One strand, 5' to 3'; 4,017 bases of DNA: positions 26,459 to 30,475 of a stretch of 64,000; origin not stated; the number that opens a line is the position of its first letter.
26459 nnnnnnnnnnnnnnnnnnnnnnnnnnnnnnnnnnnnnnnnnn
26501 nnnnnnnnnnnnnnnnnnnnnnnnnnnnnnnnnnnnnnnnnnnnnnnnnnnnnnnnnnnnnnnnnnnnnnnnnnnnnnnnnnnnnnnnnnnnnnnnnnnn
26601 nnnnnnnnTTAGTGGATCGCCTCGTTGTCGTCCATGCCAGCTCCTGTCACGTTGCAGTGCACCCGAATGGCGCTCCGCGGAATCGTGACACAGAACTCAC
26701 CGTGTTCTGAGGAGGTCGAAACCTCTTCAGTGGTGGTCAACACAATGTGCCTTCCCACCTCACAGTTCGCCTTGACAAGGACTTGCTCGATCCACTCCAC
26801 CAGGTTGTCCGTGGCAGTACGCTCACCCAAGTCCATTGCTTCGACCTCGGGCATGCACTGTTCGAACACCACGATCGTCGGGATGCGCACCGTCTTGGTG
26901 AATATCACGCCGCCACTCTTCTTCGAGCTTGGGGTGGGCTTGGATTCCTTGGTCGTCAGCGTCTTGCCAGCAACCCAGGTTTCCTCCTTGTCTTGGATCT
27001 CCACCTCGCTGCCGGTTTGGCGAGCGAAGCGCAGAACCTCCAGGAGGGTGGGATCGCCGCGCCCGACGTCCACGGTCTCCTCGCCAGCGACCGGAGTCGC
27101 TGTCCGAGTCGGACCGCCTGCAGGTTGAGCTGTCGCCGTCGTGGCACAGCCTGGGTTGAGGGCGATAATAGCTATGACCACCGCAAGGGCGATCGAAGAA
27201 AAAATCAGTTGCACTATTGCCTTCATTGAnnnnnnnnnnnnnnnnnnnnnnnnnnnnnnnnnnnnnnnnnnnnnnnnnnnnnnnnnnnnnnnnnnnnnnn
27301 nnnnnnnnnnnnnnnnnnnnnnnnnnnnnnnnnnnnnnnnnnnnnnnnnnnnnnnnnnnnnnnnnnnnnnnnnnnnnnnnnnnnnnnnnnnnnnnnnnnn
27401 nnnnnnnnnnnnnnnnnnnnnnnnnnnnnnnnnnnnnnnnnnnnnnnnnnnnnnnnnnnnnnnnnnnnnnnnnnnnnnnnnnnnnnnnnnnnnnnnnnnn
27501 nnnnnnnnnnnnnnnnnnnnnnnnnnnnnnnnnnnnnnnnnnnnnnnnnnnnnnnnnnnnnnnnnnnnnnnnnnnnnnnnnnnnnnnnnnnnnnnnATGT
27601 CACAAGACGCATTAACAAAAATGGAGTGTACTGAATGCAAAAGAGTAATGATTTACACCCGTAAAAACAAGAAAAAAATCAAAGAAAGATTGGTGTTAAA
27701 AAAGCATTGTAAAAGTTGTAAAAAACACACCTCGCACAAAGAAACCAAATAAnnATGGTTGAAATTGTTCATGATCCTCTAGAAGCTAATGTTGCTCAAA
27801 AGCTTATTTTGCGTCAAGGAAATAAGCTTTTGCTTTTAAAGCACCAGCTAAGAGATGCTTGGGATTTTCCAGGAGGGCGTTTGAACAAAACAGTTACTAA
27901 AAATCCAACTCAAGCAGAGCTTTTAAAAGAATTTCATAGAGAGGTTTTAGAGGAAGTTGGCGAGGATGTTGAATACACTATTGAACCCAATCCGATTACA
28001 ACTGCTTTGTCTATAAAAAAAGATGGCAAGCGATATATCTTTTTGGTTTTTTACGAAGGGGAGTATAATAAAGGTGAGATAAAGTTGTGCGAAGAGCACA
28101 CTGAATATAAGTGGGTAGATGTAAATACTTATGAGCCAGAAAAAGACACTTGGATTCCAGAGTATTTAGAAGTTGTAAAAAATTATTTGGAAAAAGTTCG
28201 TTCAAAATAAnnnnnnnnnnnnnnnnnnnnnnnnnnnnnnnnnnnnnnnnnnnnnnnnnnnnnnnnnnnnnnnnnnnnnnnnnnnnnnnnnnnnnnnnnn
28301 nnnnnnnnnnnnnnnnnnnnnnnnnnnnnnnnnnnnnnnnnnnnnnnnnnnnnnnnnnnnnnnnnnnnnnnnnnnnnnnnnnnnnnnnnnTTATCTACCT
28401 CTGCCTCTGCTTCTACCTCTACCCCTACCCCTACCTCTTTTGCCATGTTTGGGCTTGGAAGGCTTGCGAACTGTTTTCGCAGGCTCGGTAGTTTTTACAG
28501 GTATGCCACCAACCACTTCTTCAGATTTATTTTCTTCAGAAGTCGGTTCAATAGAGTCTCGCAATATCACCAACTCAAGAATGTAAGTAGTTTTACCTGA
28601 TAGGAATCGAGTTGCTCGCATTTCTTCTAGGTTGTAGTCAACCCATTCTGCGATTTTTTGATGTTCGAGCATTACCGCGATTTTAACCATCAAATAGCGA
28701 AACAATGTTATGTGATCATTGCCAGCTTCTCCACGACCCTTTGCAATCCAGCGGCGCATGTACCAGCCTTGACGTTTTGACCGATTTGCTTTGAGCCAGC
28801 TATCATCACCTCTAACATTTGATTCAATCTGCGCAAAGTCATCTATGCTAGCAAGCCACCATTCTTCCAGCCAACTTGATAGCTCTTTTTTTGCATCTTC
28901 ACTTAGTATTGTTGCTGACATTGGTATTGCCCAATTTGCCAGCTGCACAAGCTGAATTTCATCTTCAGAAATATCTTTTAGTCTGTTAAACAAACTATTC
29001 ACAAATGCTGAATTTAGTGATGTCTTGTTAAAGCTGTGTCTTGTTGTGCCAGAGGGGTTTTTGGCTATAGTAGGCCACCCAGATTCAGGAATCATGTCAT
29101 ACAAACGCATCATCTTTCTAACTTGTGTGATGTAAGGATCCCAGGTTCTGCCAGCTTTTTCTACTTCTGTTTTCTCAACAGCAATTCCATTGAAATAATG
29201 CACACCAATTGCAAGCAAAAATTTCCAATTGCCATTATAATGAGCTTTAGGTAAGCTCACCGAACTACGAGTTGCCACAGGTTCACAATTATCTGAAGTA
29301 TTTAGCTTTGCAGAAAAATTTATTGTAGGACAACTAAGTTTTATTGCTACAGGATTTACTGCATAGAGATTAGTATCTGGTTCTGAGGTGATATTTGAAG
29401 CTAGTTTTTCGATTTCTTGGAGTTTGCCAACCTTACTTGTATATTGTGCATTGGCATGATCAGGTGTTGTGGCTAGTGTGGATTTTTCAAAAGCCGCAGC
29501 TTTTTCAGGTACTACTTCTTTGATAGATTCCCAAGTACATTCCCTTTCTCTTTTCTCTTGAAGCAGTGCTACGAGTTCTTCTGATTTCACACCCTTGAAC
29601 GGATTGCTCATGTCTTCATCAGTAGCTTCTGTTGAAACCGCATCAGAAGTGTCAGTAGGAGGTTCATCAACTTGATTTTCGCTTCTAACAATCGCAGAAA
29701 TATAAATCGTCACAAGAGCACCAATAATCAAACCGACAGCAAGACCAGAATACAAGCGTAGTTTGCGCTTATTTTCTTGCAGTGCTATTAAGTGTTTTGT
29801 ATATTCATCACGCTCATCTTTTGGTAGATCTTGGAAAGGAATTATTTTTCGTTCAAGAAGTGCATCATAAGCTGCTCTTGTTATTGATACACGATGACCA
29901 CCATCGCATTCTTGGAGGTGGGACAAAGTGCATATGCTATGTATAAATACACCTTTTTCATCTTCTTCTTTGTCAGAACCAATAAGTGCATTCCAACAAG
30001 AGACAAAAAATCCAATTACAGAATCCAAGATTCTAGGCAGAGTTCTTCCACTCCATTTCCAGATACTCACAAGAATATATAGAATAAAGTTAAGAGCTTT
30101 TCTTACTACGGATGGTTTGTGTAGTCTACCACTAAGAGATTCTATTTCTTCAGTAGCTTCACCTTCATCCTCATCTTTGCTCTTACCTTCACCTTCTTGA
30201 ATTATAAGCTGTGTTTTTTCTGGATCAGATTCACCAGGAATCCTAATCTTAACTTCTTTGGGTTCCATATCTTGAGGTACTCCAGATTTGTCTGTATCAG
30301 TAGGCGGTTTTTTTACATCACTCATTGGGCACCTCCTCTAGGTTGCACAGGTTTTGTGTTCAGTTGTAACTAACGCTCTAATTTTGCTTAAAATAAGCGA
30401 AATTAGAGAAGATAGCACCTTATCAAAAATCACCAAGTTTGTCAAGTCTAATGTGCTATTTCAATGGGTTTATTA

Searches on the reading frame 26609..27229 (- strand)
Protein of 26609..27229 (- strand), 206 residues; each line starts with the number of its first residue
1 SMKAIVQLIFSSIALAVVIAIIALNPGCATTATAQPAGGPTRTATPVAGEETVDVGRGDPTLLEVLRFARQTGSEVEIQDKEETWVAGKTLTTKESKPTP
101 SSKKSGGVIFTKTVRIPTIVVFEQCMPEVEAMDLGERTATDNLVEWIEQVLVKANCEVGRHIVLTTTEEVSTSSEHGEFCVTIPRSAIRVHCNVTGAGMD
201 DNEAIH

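Call 13: search_protein_families(library=pfam, proteins=[window:26609-27229:-], max_evalue=0.01)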
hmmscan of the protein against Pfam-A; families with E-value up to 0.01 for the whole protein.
window:26609-27229:- (206 aa): 0 families

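Call 15: find_encoding_contigs(protein=window:26609-27229:-, flank=10000, max_places=10)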
Protein window:26609-27229:- (206 aa): no gene with exactly this product is on record in the collection.

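Call 40: find_homologous_proteins(query=window:26612-27229:-, max_evalue=0.001)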
Query window:26612-27229:- (206 aa): 1 proteins with E <= 0.001 among 289 candidates.
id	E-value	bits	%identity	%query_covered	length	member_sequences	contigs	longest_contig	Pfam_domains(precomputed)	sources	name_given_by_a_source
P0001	1.1e-127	441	100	100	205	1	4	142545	-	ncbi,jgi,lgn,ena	-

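Call 41: find_encoding_contigs(protein=P0001, flank=1000, max_places=10)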
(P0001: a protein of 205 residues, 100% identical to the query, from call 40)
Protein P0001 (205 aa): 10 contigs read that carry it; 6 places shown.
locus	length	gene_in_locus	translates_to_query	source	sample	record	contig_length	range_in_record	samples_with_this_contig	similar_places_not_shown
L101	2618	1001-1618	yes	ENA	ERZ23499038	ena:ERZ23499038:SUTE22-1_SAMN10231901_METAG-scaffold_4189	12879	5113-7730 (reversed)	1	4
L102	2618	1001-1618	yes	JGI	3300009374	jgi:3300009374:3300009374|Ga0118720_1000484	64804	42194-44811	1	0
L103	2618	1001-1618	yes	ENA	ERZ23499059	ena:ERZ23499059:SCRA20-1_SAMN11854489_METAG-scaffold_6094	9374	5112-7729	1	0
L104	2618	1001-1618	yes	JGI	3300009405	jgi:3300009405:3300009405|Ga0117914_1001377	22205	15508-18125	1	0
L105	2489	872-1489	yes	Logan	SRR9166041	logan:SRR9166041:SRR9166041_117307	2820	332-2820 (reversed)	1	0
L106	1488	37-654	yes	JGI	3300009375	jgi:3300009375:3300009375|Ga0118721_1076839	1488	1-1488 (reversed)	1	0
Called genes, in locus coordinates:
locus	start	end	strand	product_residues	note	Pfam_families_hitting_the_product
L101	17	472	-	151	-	PF00293:NUDIX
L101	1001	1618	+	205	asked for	-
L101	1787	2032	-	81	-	-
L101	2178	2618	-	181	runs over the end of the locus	-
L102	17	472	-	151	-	PF00293:NUDIX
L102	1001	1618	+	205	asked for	-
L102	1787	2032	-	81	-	-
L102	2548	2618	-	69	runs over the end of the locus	-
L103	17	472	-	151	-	PF00293:NUDIX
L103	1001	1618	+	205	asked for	-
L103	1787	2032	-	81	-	-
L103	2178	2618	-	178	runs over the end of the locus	-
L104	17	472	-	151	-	PF00293:NUDIX (weak)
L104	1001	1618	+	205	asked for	-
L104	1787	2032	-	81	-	-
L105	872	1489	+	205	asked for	-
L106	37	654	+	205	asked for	-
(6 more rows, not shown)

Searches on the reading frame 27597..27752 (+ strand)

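Call 13: search_protein_families(library=pfam, proteins=[window:27597-27752:+], max_evalue=0.01)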
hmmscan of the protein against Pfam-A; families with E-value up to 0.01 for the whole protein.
window:27597-27752:+ (51 aa): 1 family
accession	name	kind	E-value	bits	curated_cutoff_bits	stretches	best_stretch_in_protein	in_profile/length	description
PF00471.26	Ribosomal_L33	-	3.2e-13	50.2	25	1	7-51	3-47/47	Ribosomal protein L33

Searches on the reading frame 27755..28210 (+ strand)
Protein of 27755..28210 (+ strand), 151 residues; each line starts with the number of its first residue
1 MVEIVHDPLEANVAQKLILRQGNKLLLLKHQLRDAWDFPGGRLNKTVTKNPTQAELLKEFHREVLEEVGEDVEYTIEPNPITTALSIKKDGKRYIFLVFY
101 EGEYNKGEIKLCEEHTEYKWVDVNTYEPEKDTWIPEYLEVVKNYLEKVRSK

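Call 13: search_protein_families(library=pfam, proteins=[window:27755-28210:+], max_evalue=0.01)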
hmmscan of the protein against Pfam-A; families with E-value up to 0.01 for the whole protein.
window:27755-28210:+ (151 aa): 1 family
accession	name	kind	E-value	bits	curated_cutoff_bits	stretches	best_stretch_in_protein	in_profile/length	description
PF00293.34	NUDIX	-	1.2e-08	35.4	21.1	1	18-132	10-122/134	NUDIX domain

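Call 16: find_encoding_contigs(protein=window:27755-28210:+, flank=10000, max_places=10)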
Protein window:27755-28210:+ (151 aa): 7 contigs read that carry it; 5 places shown.
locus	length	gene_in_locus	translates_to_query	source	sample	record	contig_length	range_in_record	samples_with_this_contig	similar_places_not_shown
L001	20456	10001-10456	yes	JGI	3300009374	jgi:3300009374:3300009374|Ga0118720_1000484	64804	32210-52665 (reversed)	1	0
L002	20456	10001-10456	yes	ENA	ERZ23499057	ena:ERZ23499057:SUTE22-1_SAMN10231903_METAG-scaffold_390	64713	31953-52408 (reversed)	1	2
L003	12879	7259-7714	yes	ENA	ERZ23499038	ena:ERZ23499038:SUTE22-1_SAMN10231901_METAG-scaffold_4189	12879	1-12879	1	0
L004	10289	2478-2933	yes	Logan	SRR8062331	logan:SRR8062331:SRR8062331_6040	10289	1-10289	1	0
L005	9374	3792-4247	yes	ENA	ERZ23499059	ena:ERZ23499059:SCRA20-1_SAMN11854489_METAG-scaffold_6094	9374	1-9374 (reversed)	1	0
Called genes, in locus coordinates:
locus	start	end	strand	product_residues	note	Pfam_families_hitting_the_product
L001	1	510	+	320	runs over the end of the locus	PF13177:DNA_pol3_delta2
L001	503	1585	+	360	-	PF24316:Tli3 (faint), PF02012:BNR (faint), PF15902:Sortilin-Vps10, PF25852:DUF6242_C (weak), PF14870:PSII_BNR, PF15902:Sortilin-Vps10 (weak)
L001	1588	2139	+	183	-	PF01765:RRF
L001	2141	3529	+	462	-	PF00587:tRNA-synt_2b, PF03129:HGTP_anticodon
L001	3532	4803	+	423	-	PF00675:Peptidase_M16, PF05193:Peptidase_M16_C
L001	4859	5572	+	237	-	PF00121:TIM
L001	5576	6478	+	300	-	PF07719:TPR_2 (faint), PF13428:TPR_14 (faint), PF23914:TPR_CcmH_CycH (faint), PF00515:TPR_1 (faint), PF13176:TPR_7 (faint), PF13181:TPR_8 (faint), PF13414:TPR_11 (faint), PF21033:RMD1-3 (weak), +3 more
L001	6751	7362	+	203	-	PF02661:Fic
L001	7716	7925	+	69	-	-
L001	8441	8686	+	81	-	-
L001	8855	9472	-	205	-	-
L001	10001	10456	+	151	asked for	PF00293:NUDIX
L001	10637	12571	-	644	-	-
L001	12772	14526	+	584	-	PF25954:Beta-barrel_RND_2 (weak), PF25989:YknX_C (weak)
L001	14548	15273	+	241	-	PF02463:SMC_N (weak), PF00005:ABC_tran, PF13304:AAA_21 (faint)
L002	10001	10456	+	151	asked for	PF00293:NUDIX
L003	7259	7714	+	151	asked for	PF00293:NUDIX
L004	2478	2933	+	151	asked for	PF00293:NUDIX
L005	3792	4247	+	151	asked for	PF00293:NUDIX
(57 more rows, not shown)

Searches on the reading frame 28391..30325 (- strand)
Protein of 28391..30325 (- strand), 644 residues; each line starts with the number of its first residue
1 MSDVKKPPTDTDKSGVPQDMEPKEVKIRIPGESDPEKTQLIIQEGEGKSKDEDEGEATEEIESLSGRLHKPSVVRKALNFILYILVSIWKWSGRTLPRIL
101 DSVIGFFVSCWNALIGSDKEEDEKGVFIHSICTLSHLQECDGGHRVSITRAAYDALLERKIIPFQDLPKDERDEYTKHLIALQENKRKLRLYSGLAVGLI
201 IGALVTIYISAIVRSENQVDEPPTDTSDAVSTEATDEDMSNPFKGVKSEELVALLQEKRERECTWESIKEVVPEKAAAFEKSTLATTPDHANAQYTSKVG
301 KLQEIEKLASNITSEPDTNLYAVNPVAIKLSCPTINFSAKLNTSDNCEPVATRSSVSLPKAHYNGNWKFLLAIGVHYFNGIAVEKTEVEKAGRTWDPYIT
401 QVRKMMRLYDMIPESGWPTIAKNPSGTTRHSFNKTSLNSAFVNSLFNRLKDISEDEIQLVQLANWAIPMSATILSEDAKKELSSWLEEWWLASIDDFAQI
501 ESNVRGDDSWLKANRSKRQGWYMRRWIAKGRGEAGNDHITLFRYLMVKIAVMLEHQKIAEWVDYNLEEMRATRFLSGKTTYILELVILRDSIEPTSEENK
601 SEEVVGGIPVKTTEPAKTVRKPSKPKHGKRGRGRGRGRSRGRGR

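Call 13: search_protein_families(library=pfam, proteins=[window:28391-30325:-], max_evalue=0.01)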
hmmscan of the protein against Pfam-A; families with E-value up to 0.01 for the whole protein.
window:28391-30325:- (644 aa): 0 families

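Call 49: find_homologous_proteins(query=window:28394-30325:-, max_evalue=0.001)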
Query window:28394-30325:- (644 aa): 1 proteins with E <= 0.001 among 8000 candidates.
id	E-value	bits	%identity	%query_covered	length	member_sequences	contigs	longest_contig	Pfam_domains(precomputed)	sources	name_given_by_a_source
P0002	0.0e+0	1461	100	100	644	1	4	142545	-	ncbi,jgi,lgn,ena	-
